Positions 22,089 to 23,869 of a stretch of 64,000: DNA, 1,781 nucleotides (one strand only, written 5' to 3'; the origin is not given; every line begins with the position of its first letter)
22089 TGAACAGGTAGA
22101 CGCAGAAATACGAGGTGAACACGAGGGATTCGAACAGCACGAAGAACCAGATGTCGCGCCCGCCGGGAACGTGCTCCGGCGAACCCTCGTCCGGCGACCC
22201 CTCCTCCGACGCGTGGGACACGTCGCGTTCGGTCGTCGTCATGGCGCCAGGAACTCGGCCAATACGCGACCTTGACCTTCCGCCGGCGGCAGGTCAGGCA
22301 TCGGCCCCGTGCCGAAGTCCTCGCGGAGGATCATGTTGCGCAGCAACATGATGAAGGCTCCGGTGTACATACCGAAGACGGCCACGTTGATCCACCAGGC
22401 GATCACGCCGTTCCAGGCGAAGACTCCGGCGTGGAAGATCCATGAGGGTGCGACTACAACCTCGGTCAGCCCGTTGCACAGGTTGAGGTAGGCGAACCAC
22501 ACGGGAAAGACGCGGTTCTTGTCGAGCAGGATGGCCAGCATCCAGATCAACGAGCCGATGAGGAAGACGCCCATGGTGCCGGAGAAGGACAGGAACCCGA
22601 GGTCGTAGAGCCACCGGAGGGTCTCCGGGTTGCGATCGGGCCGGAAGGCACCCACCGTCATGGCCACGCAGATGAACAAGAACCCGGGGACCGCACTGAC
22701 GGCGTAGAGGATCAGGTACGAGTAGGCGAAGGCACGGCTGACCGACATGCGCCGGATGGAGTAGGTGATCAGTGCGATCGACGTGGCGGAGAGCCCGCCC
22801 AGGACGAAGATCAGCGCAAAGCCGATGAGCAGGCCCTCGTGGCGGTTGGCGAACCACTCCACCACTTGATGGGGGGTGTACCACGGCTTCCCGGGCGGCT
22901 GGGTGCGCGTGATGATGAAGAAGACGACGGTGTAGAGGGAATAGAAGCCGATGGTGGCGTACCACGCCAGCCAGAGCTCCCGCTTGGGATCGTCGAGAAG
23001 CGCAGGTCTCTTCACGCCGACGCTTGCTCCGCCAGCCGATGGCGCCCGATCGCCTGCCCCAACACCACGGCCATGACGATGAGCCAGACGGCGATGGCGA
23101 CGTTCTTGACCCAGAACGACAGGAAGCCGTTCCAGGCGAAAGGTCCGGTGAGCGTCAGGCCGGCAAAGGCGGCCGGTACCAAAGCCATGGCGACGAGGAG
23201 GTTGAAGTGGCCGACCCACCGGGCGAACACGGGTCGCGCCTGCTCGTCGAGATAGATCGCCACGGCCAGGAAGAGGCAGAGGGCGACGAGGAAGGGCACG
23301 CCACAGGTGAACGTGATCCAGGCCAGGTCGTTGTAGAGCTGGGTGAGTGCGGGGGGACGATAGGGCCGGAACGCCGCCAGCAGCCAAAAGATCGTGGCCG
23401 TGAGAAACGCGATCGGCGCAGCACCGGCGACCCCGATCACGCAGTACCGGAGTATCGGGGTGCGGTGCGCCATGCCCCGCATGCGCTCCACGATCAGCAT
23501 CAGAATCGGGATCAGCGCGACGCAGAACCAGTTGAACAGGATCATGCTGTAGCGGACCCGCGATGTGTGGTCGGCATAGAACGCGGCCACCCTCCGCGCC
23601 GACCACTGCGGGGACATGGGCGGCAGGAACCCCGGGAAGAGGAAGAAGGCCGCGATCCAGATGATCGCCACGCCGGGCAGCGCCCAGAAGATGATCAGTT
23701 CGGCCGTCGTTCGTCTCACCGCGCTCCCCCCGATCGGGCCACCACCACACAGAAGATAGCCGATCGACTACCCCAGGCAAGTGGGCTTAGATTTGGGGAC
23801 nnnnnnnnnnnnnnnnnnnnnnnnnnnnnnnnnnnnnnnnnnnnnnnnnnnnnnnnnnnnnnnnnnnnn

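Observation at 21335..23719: Four-gene membrane operon: two paralogous unknown polytopic proteins followed by orphan CyoC-like and CyoD-like subunits, with no catalytic oxidase subunits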

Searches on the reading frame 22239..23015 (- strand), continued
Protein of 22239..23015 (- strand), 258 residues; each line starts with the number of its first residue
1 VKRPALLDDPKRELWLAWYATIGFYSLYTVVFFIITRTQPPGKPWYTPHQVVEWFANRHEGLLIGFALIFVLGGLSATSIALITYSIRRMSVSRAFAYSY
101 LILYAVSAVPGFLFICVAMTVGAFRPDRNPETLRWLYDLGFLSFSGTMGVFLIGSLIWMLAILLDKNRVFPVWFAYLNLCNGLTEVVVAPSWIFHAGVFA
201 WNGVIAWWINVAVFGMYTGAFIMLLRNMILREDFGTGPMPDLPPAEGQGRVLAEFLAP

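Call 95: get_annotated_region(hit=H1, flank=4000)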
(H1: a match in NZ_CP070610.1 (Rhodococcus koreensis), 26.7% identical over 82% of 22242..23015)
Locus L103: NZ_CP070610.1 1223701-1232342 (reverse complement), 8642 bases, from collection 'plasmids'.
description: Rhodococcus koreensis strain R85 plasmid unnamed1, complete sequence
organism: Rhodococcus koreensis (NCBI taxid 99653)
taxonomy: Bacteria; Actinomycetota; Actinomycetes; Mycobacteriales; Nocardiaceae; Rhodococcus; Rhodococcus koreensis
host: -; source: cell culture,rhizosphere of apple plantlets grown in replant diseased soil; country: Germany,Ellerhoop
typing (MOB-suite, as given by PLSDB): mobilizable; relaxase MOBP,MOBP
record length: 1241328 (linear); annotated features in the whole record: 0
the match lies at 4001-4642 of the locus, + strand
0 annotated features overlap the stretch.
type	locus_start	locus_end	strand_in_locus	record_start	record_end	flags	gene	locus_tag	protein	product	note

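Call 96: get_annotated_region(hit=H10, flank=4000)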
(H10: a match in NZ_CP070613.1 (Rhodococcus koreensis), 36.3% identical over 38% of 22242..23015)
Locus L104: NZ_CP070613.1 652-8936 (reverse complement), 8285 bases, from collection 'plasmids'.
description: Rhodococcus koreensis strain R85 plasmid unnamed4, complete sequence
organism: Rhodococcus koreensis (NCBI taxid 99653)
taxonomy: Bacteria; Actinomycetota; Actinomycetes; Mycobacteriales; Nocardiaceae; Rhodococcus; Rhodococcus koreensis
host: -; source: cell culture,rhizosphere of apple plantlets grown in replant diseased soil; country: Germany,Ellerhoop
typing (MOB-suite, as given by PLSDB): non-mobilizable
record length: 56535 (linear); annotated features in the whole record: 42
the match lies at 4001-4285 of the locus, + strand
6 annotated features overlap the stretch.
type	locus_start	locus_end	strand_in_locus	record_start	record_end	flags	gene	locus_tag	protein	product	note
CDS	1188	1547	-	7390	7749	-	-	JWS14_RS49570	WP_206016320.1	hypothetical protein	-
CDS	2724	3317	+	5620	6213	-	-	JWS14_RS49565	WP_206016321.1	cytochrome c oxidase subunit 3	-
CDS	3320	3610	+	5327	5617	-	-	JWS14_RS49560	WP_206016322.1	cytochrome C oxidase subunit IV family protein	-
CDS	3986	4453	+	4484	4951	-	-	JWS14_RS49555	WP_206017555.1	hypothetical protein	-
CDS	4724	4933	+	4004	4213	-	-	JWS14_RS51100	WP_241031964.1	hypothetical protein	-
CDS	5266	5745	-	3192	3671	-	-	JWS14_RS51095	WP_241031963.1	hypothetical protein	-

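Call 102: find_related_loci(query=A4, collection=metagenome_contigs, flank=4000)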
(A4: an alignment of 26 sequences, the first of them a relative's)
Query A4 (232 aa) in metagenome_contigs; peptide patterns used: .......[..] (x = any residue, [..] = any of these).
600 stretches matched a pattern (row limit reached: there are more); 561 encode a relative of the query (tblastn E <= 1e-3); the best 80 are kept; 80 distinct loci.
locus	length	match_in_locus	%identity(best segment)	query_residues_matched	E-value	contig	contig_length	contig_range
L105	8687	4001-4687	75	1-229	9e-112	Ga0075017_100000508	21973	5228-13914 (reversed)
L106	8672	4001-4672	58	6-230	2e-83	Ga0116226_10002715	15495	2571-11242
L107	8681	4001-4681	52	1-228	6e-81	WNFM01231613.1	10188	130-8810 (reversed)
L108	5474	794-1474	51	1-228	2e-79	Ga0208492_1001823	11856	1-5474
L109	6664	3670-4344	51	1-226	1e-77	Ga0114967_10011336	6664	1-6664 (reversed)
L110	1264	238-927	51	1-227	4e-83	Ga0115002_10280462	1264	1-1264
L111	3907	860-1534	51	1-226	5e-77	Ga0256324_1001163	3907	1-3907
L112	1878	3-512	65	54-223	1e-79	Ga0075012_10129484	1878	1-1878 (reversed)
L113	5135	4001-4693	50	1-232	2e-76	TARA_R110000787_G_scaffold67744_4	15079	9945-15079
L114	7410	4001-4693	47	1-232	3e-72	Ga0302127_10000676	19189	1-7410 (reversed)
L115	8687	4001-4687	50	1-231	2e-71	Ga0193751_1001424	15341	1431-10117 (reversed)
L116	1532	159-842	55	1-229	8e-75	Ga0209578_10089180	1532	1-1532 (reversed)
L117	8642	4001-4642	52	1-216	1e-70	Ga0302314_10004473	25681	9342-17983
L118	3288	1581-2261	52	1-228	1e-70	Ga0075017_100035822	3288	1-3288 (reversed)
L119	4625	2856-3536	52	1-228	2e-70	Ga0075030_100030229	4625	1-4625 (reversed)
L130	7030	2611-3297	43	1-230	9e-67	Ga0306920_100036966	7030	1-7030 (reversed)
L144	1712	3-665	48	6-227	5e-66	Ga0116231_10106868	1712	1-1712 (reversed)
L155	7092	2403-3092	45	1-230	1e-61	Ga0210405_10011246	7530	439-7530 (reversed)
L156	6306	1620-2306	47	2-230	8e-62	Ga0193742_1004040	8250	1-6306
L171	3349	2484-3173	45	1-230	3e-60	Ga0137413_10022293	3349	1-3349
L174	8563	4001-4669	47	6-230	2e-59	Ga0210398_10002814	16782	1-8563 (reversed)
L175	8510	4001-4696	45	1-232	2e-59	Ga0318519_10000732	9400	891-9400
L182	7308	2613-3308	44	1-232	6e-59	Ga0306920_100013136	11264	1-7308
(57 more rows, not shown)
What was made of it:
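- Tried and rejected: I repeated it with a narrower alignment (call 102).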

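Call 105: search_protein_families(library=pfam, proteins=[L144:538-1278:+, L117:5073-5603:+, L119:1101-1907:+, L171:792-1706:-, L156:3292-4563:+, L182:1421-2608:+, L155:1349-2422:-, L130:3147-3956:-, L175:7053-7781:-, L174:5217-6014:-], max_evalue=0.0001)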
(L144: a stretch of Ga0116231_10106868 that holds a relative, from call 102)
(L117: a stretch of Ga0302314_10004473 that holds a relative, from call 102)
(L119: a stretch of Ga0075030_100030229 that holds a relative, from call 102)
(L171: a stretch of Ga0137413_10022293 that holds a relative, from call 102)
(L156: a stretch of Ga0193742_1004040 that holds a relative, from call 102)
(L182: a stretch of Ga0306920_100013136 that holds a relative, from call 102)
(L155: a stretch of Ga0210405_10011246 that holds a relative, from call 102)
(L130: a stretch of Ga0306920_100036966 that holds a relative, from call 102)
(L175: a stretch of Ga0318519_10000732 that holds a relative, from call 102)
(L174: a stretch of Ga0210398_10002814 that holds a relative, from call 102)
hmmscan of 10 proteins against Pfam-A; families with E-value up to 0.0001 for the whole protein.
L144:538-1278:+ (247 aa): 1 family
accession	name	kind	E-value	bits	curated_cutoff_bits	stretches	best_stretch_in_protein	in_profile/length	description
PF00510.24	COX3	-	2.5e-12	47.7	23.8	1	72-245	78-255/258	Cytochrome c oxidase subunit III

L117:5073-5603:+ (177 aa): 1 family
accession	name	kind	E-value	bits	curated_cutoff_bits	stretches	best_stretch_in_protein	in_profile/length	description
PF03626.19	COX4_pro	-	8.3e-09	36.2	28.9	1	97-170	1-72/72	Prokaryotic Cytochrome C oxidase subunit IV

L119:1101-1907:+ (269 aa): 3 families
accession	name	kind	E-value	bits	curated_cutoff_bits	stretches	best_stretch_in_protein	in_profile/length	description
PF13561.12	adh_short_C2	-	2.4e-64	217.6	27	1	18-249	1-236/236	Enoyl-(Acyl carrier protein) reductase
PF00106.31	adh_short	-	2e-55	187.8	26.6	1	12-196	1-189/195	short chain dehydrogenase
PF08659.16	KR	-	7.3e-07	29.7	22.6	1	15-159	4-152/180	KR domain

L171:792-1706:- (305 aa): 0 families

L156:3292-4563:+ (424 aa): 1 family
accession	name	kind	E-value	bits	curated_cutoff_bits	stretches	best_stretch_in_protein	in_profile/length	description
PF00067.27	p450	-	9.8e-23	81.1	22.8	1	216-385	227-429/462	Cytochrome P450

L182:1421-2608:+ (396 aa): 1 family
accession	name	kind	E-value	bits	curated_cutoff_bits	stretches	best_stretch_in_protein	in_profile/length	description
PF01636.29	APH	-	4.1e-25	89.4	23.2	1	64-294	6-214/239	Phosphotransferase enzyme family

L155:1349-2422:- (358 aa): 0 families

L130:3147-3956:- (270 aa): 0 families

L175:7053-7781:- (243 aa): 1 family
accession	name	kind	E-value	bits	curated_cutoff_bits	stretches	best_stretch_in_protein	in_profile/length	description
PF00440.29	TetR_N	-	1e-08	35.3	24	1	64-108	1-45/47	Bacterial regulatory proteins, tetR family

L174:5217-6014:- (266 aa): 2 families
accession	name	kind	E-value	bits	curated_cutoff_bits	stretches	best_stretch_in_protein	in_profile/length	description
PF00378.25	ECH_1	-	8.1e-55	186.3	27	1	23-265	4-250/251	Enoyl-CoA hydratase/isomerase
PF16113.10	ECH_2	-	1.6e-25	90.7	27.2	1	26-187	2-170/335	Enoyl-CoA hydratase/isomerase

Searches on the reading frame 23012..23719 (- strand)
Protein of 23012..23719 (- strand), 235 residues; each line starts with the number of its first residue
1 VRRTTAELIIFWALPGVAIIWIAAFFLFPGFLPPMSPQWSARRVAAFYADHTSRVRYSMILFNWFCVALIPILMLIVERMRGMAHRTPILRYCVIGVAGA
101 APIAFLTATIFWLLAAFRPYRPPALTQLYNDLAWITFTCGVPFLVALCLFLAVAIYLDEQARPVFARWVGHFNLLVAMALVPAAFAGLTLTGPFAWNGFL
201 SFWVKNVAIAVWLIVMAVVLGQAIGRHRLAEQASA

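Call 3: search_protein_families(library=pfam, proteins=[window:23012-23719:-], max_evalue=1)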
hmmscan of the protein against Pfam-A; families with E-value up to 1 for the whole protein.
window:23012-23719:- (235 aa): 0 families

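Call 4: search_protein_families(library=ncbifam, proteins=[window:23012-23719:-], max_evalue=1)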
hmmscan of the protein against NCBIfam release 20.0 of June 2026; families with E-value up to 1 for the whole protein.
window:23012-23719:- (235 aa): 0 families
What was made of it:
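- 23012..23719 (-): Gene A: 235-aa membrane protein with 6 TM helices. It is the canonical member of the uncharacterised X superfamily. No Pfam or NCBIfam hit (calls 3, 4).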

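Call 13: find_homologous_proteins(query=window:23012-23719:-, max_evalue=0.001)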
Query window:23012-23719:- (235 aa): 1962 proteins with E <= 0.001 among 4575 candidates; the best 120 are listed.
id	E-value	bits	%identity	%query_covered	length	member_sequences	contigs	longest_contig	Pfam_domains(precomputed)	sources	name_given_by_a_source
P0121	6.9e-136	470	91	100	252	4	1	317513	-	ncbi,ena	-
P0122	3.6e-134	464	89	99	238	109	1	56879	-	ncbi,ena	-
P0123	1.0e-133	463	90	100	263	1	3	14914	-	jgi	jgi:hypothetical protein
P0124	1.6e-133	462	90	99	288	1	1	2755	-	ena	-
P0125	8.8e-133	460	87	100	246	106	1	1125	-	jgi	jgi:hypothetical protein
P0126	2.0e-132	459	86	100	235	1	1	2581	-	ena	-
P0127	1.0e-131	456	88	100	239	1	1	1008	-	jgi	jgi:hypothetical protein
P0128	1.6e-131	456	89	98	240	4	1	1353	-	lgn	-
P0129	7.6e-131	454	89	99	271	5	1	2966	-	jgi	jgi:hypothetical protein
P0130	1.3e-130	453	88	100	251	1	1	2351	-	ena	-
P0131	1.5e-130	453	87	100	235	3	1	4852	-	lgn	-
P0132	8.9e-128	444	85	100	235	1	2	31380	-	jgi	jgi:hypothetical protein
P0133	1.3e-127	443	85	100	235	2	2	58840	-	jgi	jgi:hypothetical protein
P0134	2.4e-126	439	86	100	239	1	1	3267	-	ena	-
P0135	1.2e-124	433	84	100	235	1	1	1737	-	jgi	jgi:hypothetical protein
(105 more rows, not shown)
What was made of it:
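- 23012..23719 (-): 1,962 homologs, all named 'hypothetical'; the 120 best listed are 72-91% identical (call 13).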

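Call 28: search_protein_representatives(alignment_id=A2)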
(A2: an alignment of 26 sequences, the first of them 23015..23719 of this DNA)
Query: 26 sequences, 257 profile positions. Proteins with E-value up to 0.001 (for the whole library): 1655; up to 1e-10: 985; up to 1e-30: 178. The best 150 are listed.
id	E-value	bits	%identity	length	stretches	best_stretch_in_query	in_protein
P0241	2.1e-83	295.9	-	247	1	4-242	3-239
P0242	1.0e-79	283.8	-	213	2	98-240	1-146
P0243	2.4e-69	249.8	-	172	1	87-246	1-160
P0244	1.0e-68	247.7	-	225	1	86-243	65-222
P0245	2.8e-63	229.9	-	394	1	8-178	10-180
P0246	1.7e-62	227.4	-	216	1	119-249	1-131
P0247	1.1e-53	198.5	-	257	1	7-234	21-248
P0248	2.6e-53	197.2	-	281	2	35-140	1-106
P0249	5.4e-53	196.2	-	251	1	10-236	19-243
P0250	6.7e-53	195.9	-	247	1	9-239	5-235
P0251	6.7e-53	195.9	-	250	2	4-96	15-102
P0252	1.9e-50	187.9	-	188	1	5-169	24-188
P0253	4.0e-50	186.8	-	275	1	5-232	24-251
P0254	1.4e-49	185.0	-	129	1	66-190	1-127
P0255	3.0e-49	183.9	-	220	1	74-216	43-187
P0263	1.0e-45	172.4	-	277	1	9-235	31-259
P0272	1.1e-41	159.1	-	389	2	120-218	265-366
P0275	3.1e-40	154.4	-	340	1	34-235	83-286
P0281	2.3e-38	148.3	-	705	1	21-250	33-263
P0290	1.1e-37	146.0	-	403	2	8-159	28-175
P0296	5.9e-37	143.7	-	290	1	7-237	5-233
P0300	1.4e-36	142.4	-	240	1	18-234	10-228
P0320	3.8e-35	137.7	-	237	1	12-240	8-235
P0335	1.7e-34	135.6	-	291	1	11-241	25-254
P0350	1.3e-33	132.7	-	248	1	27-243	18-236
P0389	5.0e-32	127.5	-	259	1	33-237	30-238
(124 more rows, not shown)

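Call 60: find_encoding_contigs(protein=P0300, flank=6000, max_places=2)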
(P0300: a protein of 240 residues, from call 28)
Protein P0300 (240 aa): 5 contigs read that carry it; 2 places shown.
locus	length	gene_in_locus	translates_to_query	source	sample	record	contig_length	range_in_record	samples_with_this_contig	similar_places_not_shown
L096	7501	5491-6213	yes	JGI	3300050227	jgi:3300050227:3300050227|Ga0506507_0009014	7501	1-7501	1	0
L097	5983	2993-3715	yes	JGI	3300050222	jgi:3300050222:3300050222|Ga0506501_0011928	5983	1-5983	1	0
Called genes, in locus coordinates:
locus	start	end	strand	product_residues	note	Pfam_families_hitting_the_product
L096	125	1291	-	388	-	PF09995:MPAB_Lcp_cat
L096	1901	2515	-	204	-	PF00440:TetR_N, PF16859:TetR_C_11 (weak)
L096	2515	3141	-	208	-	PF00440:TetR_N, PF16925:TetR_C_13 (weak), PF21313:EthR_C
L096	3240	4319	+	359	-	PF01636:APH, PF02958:EcKL, PF07914:DUF1679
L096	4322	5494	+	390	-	PF17198:AveC_like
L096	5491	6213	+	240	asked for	-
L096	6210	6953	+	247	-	-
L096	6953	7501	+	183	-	?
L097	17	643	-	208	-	PF00440:TetR_N, PF16925:TetR_C_13 (weak), PF21313:EthR_C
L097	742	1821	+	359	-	PF01636:APH, PF02958:EcKL, PF07914:DUF1679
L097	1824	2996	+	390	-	PF17198:AveC_like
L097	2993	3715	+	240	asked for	-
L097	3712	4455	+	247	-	-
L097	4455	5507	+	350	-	PF23213: (weak)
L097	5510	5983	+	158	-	?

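Call 61: search_protein_families(library=pfam, proteins=[P0281, P0275, P0245, P0272, P0290, P0248, P0296, P0335], max_evalue=0.01)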
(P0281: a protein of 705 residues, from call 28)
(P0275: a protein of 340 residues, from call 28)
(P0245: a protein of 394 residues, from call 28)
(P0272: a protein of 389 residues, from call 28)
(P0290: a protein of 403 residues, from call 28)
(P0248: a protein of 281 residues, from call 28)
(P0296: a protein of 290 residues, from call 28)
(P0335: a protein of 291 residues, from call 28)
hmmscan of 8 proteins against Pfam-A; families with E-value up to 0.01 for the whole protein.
P0281 (705 aa): 1 family
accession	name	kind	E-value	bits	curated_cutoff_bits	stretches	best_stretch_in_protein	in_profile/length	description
PF06742.16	DUF1214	-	6.5e-09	36.7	25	1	580-643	27-97/112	Protein of unknown function (DUF1214)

P0275 (340 aa): 0 families

P0245 (394 aa): 1 family
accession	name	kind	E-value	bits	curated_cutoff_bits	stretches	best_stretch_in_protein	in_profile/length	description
PF14329.11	DUF4386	-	0.0019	18.6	27.6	1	49-179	29-163/210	Domain of unknown function (DUF4386)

P0272 (389 aa): 0 families

P0290 (403 aa): 0 families

P0248 (281 aa): 0 families

P0296 (290 aa): 0 families

P0335 (291 aa): 0 families
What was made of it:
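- On Pfam DUF4386 (PF14329), for proteins A and B: One relative scored 18.6 bits, below 27.6 (call 61).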

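Call 62: find_encoding_contigs(protein=P0281, flank=6000, max_places=2)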
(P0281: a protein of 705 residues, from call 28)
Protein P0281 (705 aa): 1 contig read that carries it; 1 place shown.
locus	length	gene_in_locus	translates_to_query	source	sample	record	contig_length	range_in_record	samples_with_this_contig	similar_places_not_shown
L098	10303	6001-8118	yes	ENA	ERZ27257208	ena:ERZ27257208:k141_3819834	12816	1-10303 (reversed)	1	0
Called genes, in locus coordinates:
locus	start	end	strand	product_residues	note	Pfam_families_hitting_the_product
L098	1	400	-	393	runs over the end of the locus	PF00296:Bac_luciferase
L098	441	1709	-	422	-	PF13469:Sulfotransfer_3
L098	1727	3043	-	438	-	-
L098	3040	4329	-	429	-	-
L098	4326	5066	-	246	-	-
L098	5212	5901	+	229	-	PF00440:TetR_N, PF02909:TetR_C_1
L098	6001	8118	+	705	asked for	PF06742:DUF1214 (faint)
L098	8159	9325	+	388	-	PF13469:Sulfotransfer_3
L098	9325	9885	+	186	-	PF00106:adh_short, PF08659:KR, PF13561:adh_short_C2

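Call 63: find_encoding_contigs(protein=P0263, flank=5000, max_places=1)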
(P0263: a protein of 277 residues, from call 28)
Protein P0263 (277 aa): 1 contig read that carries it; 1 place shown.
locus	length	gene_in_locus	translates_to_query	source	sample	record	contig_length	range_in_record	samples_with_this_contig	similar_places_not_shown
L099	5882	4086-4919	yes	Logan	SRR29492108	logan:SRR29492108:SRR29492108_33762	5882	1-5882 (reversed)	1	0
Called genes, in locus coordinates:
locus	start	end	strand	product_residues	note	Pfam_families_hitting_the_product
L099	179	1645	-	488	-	PF00171:Aldedh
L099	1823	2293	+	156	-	-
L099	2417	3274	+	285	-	PF12833:HTH_18, PF00165:HTH_AraC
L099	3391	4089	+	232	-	-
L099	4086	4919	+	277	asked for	-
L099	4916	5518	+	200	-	PF00510:COX3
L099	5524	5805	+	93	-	PF03626:COX4_pro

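Call 64: find_encoding_contigs(protein=P0320, flank=5000, max_places=1)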
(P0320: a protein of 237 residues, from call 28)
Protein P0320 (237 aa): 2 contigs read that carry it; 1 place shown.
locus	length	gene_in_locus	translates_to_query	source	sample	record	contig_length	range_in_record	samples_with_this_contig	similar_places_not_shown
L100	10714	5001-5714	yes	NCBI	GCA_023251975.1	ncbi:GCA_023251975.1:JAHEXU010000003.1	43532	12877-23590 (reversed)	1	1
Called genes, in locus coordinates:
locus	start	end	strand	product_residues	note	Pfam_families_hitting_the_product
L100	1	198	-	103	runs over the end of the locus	-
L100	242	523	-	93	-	-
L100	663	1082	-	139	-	-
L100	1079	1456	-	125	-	-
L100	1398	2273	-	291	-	-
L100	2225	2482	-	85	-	-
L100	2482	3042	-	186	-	PF00866:Ring_hydroxyl_B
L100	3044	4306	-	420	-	PF00355:Rieske, PF00848:Ring_hydroxyl_A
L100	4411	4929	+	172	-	PF01638:HxlR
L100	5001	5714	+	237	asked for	-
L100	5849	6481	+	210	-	PF00440:TetR_N (weak)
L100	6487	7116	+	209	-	PF00440:TetR_N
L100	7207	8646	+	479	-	PF00067:p450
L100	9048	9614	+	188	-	-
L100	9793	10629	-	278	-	-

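Call 65: find_encoding_contigs(protein=P0350, flank=5000, max_places=1)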
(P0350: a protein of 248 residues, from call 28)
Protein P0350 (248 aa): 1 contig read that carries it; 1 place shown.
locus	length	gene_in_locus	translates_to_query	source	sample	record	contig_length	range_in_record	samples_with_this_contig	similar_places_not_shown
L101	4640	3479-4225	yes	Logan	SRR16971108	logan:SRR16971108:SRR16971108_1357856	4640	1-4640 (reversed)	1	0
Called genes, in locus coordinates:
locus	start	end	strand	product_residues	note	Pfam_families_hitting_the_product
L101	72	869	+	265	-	PF00561:Abhydrolase_1, PF12697:Abhydrolase_6, PF12146:Hydrolase_4 (weak)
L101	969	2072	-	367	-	PF00296:Bac_luciferase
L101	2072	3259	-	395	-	PF00685:Sulfotransfer_1 (faint), PF13469:Sulfotransfer_3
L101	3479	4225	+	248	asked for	-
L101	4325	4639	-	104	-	?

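Call 66: find_encoding_contigs(protein=P0389, flank=5000, max_places=1)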
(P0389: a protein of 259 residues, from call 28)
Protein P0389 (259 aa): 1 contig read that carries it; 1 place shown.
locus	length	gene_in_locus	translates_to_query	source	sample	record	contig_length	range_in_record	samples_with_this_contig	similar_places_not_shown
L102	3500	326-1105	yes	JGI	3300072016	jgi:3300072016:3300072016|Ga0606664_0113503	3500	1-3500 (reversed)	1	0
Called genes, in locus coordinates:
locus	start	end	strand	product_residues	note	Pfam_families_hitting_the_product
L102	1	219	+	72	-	?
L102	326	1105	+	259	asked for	-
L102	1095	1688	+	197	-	PF00510:COX3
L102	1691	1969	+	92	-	PF03626:COX4_pro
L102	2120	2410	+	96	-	-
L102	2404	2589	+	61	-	-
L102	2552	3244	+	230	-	PF01548:DEDD_Tnp_IS110 (weak), PF02371:Transposase_20 (weak)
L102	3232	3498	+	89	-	?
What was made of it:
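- AraC-A-B-C-D and X-C-D on metagenome contigs (calls 63, 66).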

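Call 82: search_protein_families(library=padloc, proteins=[window:23012-23719:-], max_evalue=0.01)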
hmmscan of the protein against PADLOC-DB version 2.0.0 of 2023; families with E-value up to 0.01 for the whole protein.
window:23012-23719:- (235 aa): 0 families
